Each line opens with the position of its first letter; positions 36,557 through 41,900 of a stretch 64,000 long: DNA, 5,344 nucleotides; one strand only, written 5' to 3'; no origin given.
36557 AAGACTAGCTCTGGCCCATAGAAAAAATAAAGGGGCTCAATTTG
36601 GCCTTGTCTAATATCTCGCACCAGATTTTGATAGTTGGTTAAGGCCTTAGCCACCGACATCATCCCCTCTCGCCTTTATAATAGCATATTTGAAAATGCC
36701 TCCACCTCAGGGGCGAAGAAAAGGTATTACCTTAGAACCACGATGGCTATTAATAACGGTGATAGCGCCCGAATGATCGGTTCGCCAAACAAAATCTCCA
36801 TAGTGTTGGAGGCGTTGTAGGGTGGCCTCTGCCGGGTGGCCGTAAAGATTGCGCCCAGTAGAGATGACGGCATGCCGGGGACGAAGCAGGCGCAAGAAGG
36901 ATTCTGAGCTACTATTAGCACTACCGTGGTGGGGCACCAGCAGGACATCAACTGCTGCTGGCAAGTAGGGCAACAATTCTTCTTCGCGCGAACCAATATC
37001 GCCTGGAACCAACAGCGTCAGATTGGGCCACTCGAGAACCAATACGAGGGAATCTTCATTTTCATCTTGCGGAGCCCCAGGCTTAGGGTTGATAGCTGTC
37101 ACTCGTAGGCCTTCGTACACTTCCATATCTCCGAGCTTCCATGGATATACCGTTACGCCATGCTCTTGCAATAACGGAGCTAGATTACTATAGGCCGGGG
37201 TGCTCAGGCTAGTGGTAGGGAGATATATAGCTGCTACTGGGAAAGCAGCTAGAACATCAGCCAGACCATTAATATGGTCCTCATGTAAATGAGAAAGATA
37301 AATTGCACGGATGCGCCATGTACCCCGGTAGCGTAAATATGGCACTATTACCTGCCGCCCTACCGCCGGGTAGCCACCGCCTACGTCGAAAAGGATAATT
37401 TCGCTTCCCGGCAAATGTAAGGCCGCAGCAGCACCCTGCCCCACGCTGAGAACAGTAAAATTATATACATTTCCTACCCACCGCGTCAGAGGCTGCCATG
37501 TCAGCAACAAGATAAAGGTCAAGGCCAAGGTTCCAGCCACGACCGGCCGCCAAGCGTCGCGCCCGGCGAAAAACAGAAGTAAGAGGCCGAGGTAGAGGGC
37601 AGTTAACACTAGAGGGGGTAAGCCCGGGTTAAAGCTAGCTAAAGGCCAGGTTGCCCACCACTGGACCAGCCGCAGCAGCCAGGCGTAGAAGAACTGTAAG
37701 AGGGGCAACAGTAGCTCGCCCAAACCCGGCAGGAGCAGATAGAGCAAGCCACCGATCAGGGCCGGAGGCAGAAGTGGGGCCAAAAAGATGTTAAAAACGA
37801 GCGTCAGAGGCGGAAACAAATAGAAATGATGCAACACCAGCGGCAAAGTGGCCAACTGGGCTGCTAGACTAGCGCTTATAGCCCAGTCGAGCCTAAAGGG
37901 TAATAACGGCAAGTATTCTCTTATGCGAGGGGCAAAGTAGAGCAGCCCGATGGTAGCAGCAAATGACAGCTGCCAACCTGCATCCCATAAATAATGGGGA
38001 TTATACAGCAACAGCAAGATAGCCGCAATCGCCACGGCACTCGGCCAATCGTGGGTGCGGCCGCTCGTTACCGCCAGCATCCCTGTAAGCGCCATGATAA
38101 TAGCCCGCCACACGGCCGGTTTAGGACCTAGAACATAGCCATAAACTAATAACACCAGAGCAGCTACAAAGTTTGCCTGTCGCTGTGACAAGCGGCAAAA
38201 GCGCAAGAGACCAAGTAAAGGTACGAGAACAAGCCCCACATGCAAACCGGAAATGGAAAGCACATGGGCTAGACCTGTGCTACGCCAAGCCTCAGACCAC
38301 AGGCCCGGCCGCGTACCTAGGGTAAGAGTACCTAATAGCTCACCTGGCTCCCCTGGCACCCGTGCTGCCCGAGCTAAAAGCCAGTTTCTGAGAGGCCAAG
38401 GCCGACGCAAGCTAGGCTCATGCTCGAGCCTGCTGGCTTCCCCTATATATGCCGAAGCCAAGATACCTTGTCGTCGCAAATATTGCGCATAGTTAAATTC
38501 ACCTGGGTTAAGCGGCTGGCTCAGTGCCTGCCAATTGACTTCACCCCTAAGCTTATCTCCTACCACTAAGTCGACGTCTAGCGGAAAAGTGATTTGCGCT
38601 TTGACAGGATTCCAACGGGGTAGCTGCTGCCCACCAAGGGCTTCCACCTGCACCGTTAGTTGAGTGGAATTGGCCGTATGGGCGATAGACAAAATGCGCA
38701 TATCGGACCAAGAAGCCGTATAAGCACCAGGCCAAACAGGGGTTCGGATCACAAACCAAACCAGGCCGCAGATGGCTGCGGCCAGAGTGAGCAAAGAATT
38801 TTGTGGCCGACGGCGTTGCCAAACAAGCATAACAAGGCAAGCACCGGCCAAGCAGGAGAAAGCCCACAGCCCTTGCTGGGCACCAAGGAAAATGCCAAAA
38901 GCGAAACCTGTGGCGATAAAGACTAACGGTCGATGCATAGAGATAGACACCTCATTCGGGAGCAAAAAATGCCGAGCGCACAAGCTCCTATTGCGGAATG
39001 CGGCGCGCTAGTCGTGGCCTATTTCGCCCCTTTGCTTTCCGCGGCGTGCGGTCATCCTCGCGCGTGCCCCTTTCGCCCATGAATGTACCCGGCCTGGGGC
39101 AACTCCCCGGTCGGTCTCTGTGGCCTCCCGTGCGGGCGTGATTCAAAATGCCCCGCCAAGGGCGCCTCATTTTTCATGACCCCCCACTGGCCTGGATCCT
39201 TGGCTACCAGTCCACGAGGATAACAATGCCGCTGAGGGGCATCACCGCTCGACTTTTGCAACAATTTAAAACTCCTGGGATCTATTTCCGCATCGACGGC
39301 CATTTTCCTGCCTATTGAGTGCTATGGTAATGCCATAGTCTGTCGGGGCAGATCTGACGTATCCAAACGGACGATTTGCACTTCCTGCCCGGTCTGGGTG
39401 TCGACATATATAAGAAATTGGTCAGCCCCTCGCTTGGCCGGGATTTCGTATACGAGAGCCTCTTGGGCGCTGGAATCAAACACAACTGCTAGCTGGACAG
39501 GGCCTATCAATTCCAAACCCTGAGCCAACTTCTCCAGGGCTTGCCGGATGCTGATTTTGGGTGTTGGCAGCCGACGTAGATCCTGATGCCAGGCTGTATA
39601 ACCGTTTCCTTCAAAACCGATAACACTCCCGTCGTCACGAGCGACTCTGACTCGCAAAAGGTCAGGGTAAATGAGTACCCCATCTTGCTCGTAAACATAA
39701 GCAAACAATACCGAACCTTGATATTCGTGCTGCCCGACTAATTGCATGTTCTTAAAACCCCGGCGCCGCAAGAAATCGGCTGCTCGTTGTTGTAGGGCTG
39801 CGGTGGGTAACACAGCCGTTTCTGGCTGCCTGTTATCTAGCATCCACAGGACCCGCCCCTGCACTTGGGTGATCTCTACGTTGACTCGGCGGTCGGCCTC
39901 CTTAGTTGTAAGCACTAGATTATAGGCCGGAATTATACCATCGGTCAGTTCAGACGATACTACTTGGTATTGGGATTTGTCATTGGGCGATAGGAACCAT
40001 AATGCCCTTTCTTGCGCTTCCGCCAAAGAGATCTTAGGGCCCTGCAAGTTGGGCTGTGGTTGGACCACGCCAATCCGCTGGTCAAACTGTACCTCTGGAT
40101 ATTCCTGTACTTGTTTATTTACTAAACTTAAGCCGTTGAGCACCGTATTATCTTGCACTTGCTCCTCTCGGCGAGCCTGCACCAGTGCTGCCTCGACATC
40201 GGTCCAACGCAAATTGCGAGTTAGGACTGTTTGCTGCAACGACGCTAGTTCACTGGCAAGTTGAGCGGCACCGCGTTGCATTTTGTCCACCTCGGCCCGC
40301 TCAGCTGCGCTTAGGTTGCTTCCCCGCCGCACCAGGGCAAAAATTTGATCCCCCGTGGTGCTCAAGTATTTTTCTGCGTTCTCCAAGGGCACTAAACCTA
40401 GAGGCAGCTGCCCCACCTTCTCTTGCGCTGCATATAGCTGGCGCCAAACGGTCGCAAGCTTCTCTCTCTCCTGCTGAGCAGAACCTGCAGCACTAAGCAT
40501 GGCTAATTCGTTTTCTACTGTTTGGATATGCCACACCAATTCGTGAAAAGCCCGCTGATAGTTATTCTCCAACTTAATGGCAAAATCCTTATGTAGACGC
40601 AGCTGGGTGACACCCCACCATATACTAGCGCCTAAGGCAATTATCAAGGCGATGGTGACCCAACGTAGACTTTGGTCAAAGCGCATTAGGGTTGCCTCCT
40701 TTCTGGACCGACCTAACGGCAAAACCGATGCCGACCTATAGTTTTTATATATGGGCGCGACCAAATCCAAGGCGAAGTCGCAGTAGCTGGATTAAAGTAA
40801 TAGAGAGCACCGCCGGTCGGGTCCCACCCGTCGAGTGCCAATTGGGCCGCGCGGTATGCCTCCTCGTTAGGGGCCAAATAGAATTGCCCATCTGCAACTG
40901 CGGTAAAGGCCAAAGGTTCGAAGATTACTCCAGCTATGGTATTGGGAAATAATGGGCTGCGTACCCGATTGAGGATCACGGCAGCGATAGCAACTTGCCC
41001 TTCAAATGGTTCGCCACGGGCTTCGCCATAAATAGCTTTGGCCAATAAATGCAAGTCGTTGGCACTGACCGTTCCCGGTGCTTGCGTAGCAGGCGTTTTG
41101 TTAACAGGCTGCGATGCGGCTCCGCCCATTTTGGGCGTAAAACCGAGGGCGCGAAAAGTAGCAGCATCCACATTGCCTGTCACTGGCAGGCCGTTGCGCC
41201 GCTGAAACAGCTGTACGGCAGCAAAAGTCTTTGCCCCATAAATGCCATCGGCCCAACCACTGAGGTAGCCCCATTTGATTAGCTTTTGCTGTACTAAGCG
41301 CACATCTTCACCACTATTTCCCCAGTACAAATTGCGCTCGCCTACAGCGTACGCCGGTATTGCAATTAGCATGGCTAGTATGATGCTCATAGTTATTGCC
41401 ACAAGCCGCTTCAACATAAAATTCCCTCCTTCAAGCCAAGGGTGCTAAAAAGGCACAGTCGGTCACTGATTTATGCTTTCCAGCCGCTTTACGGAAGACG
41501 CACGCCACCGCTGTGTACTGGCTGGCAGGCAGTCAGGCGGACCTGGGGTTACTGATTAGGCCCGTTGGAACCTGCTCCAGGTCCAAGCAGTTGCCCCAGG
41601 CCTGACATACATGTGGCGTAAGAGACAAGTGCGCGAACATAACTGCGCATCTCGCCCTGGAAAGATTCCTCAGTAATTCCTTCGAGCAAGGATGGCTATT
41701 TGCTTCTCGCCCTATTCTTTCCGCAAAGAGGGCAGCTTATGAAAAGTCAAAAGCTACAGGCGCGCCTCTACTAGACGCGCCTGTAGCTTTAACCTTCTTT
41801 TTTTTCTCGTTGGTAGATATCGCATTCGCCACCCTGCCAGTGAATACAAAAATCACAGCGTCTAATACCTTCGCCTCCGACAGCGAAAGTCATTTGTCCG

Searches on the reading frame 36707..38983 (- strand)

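Call 13: search_protein_families(library=pfam, proteins=[window:36707-38983:-], max_evalue=0.01)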
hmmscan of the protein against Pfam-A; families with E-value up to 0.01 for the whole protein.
window:36707-38983:- (758 aa): 4 families
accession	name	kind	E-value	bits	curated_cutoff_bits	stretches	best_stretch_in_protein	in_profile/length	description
PF03772.21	Competence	-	4e-52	177.7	23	1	229-473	13-265/270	Competence protein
PF13567.11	DUF4131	-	7.3e-19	68.5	31.6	1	40-185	7-164/165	Domain of unknown function (DUF4131)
PF00753.33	Lactamase_B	-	3.1e-14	53.8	22.7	1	527-710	15-195/196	Metallo-beta-lactamase superfamily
PF12706.13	Lactamase_B_2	-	3.6e-07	30.4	27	1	556-685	29-164/200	Beta-lactamase superfamily domain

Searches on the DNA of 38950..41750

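Call 89: search_rna_families(source=window, start=38950, end=41750, threshold=evalue, max_evalue=1)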
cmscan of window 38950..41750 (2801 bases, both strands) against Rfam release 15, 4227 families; matches with E-value up to 1: 0.
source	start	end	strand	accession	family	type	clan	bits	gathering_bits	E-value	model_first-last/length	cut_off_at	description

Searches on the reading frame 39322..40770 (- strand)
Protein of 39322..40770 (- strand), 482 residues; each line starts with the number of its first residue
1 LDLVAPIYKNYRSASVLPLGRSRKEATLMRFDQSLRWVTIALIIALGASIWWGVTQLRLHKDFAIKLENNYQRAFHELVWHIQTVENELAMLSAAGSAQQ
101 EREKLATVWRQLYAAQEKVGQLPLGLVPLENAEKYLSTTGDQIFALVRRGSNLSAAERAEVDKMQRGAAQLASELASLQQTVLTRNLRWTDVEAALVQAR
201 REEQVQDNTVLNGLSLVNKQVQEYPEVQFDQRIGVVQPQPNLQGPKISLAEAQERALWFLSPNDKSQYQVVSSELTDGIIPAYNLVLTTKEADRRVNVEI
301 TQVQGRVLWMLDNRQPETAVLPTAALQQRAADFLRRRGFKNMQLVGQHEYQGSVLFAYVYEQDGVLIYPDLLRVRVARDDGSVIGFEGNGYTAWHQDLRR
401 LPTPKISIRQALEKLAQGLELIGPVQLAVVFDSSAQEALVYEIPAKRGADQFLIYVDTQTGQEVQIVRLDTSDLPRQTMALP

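Call 13: search_protein_families(library=pfam, proteins=[window:39322-40770:-], max_evalue=0.01)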
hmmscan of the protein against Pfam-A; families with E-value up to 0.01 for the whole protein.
window:39322-40770:- (482 aa): 2 families
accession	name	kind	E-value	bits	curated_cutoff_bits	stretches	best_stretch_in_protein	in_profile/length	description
PF14620.12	YPEB_PepSY1-2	-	3.7e-44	151.6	31.7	1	213-402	4-195/195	YpeB sporulation, PepSY1 and PepSY2 domains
PF20769.2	YPEB_N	-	9.3e-30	103.8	27.3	1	61-191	3-136/136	YpeB N-terminal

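Call 55: find_homologous_proteins(query=window:39322-40770:-, max_evalue=1e-60)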
Query window:39322-40770:- (482 aa): 37 proteins with E <= 1e-60 among 8000 candidates.
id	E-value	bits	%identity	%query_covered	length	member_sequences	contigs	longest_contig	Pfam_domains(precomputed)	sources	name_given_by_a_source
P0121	5.5e-293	989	100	94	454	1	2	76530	PF20769.3,PF14620.13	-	-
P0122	6.8e-217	738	72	90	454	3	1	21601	PF20769.3,PF14620.13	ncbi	-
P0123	7.1e-210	715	69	94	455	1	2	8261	PF20769.3,PF14620.13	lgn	-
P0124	5.4e-209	712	70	94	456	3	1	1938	PF20769.3,PF03413.26,PF14620.13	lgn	-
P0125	8.9e-209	712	69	93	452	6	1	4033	PF20769.3,PF14620.13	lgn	-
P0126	6.9e-208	709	68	94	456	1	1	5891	PF20769.3,PF14620.13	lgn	-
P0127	5.3e-207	706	69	93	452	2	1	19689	PF20769.3,PF14620.13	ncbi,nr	ncbi:MAG: germination protein YpeB [Firmicutes bacterium]|nr:germination protein YpeB [Bacillota bac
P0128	2.1e-205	701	68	93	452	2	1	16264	PF20769.3,PF14620.13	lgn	-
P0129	4.2e-205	700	71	91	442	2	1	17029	PF20769.3,PF14620.13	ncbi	-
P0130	1.1e-195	669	66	94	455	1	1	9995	PF20769.3,PF14620.13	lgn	-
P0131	5.5e-182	623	61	94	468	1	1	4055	PF20769.3,PF14620.13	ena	-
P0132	4.0e-181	621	60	94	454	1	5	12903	PF20769.3,PF14620.13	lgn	-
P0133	7.5e-181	620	62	89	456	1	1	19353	PF20769.3,PF14620.13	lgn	-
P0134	1.8e-178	612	62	89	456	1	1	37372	PF20769.3,PF03413.26,PF14620.13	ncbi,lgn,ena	-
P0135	4.6e-176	604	62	89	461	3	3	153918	PF20769.3,PF14620.13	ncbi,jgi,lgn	ncbi:MAG: germination protein YpeB [Bacillota bacterium]|jgi:spore germination protein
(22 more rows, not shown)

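Call 56: find_encoding_contigs(protein=P0122, flank=10000, max_places=1)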
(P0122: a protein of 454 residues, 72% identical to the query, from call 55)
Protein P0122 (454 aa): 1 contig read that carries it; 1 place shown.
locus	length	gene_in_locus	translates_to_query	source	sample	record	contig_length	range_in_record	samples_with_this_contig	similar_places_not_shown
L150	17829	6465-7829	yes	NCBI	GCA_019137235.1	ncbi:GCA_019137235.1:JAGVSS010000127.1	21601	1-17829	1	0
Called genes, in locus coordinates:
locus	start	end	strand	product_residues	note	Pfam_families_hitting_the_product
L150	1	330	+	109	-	?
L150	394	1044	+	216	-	-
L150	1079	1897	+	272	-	-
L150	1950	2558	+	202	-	-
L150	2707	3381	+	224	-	PF00072:Response_reg, PF00486:Trans_reg_C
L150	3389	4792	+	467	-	PF00672:HAMP, PF00989:PAS (faint), PF00512:HisKA, PF02518:HATPase_c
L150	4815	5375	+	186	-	PF10531:SLBB, PF12836:HHH_3, PF14520:HHH_5 (faint), PF00633:HHH, PF03934:T2SSK (weak)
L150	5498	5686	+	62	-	-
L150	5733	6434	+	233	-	PF01471:PG_binding_1, PF07486:Hydrolase_2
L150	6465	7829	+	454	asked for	PF20769:YPEB_N, PF14620:YPEB_PepSY1-2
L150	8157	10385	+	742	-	PF13567:DUF4131, PF03772:Competence, PF00753:Lactamase_B, PF12706:Lactamase_B_2 (weak)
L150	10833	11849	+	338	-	PF06144:DNA_pol3_delta, PF21694:DNA_pol3_delta_C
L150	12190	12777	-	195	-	-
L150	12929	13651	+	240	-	PF19567:CpsB_CapC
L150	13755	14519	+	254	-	PF02706:Wzz, PF13807:GNVR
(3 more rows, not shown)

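Call 57: find_encoding_contigs(protein=P0127, flank=10000, max_places=1)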
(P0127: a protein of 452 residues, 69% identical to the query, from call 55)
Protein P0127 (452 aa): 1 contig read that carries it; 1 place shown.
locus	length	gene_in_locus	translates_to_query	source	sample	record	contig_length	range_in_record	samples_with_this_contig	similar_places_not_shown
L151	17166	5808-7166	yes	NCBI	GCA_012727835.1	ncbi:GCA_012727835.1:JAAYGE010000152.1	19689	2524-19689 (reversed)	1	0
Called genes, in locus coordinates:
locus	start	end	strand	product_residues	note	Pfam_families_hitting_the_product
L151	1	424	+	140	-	?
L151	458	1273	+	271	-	-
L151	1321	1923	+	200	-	-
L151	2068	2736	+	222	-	PF00072:Response_reg, PF00486:Trans_reg_C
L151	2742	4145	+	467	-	PF00672:HAMP, PF00989:PAS (faint), PF08448:PAS_4 (weak), PF00512:HisKA, PF02518:HATPase_c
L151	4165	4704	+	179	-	PF10531:SLBB, PF14520:HHH_5 (faint), PF00633:HHH, PF12826:HHH_2 (faint), PF12836:HHH_3, PF03934:T2SSK (weak), PF00633:HHH (weak)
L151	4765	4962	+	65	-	-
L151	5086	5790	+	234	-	PF01471:PG_binding_1, PF07486:Hydrolase_2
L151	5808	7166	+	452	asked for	PF20769:YPEB_N, PF14620:YPEB_PepSY1-2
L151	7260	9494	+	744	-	PF13567:DUF4131, PF03772:Competence, PF00753:Lactamase_B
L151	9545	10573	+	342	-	PF06144:DNA_pol3_delta, PF21694:DNA_pol3_delta_C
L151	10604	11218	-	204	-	-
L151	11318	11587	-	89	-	PF01649:Ribosomal_S20p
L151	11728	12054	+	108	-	PF04020:Phage_holin_4_2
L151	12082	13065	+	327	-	PF03418:Peptidase_A25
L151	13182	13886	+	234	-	PF18978:DUF5714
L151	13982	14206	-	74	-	PF01381:HTH_3 (weak), PF13443:HTH_26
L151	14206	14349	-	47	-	PF11188:DUF2975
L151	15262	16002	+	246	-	PF07454:SpoIIP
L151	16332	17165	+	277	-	PF03372:Exo_endo_phos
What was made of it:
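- On MITE: The c39 site has 93 nt in L151 (call 57).
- The ypeB-comEC spacer is 93 nt in L151, against 338 nt (call 57).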

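Call 58: find_encoding_contigs(protein=P0135, flank=10000, max_places=1)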
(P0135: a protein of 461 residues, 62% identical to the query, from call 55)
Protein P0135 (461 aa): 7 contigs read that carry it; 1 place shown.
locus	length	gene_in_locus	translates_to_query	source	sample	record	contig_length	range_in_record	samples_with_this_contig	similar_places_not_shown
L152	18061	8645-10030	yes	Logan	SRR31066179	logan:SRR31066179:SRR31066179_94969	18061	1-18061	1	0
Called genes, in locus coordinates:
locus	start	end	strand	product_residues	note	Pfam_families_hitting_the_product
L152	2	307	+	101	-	?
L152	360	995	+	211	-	-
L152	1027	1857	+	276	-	-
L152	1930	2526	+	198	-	-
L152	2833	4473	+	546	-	PF01293:PEPCK_ATP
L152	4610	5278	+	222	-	PF00072:Response_reg, PF00486:Trans_reg_C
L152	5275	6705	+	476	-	PF00672:HAMP (faint), PF13426:PAS_9 (weak), PF00512:HisKA, PF02518:HATPase_c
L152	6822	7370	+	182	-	PF10531:SLBB, PF14520:HHH_5 (faint), PF00633:HHH (faint), PF12836:HHH_3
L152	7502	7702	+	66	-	-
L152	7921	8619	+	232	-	PF01471:PG_binding_1, PF07486:Hydrolase_2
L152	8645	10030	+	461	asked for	PF20769:YPEB_N, PF14620:YPEB_PepSY1-2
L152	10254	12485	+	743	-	PF13567:DUF4131, PF03772:Competence, PF00753:Lactamase_B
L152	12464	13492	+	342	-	PF06144:DNA_pol3_delta, PF21694:DNA_pol3_delta_C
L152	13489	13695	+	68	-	-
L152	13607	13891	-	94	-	PF01649:Ribosomal_S20p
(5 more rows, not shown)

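Call 88: find_encoding_contigs(protein=P0121, flank=500, max_places=4)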
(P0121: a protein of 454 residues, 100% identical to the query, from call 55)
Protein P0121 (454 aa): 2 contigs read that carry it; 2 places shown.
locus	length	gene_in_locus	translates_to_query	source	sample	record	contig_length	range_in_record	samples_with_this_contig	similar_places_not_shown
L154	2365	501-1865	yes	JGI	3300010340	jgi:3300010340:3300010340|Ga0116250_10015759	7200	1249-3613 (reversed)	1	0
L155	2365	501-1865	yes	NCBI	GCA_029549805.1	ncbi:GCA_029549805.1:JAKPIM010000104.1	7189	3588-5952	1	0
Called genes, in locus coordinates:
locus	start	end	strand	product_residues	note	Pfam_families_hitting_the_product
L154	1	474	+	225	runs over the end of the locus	PF01471:PG_binding_1, PF07486:Hydrolase_2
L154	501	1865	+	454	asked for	PF20769:YPEB_N, PF14620:YPEB_PepSY1-2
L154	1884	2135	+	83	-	-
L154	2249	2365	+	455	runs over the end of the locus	?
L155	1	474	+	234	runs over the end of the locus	PF01471:PG_binding_1, PF07486:Hydrolase_2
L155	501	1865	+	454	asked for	PF20769:YPEB_N, PF14620:YPEB_PepSY1-2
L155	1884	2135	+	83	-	-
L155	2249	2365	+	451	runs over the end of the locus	?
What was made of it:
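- Tried and rejected: The MAG is fragmented elsewhere too (call 88).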

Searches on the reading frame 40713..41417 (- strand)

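Call 78: search_protein_families(library=pfam, proteins=[window:40713-41417:-], max_evalue=0.01)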
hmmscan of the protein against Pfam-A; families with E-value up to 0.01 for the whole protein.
window:40713-41417:- (234 aa): 2 families
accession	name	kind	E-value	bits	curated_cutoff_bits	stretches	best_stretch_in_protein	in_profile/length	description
PF07486.17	Hydrolase_2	-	4.6e-35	120.7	27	1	135-233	1-100/100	Cell Wall Hydrolase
PF01471.23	PG_binding_1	-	7.3e-21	74.5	23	1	35-91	1-57/57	Putative peptidoglycan binding domain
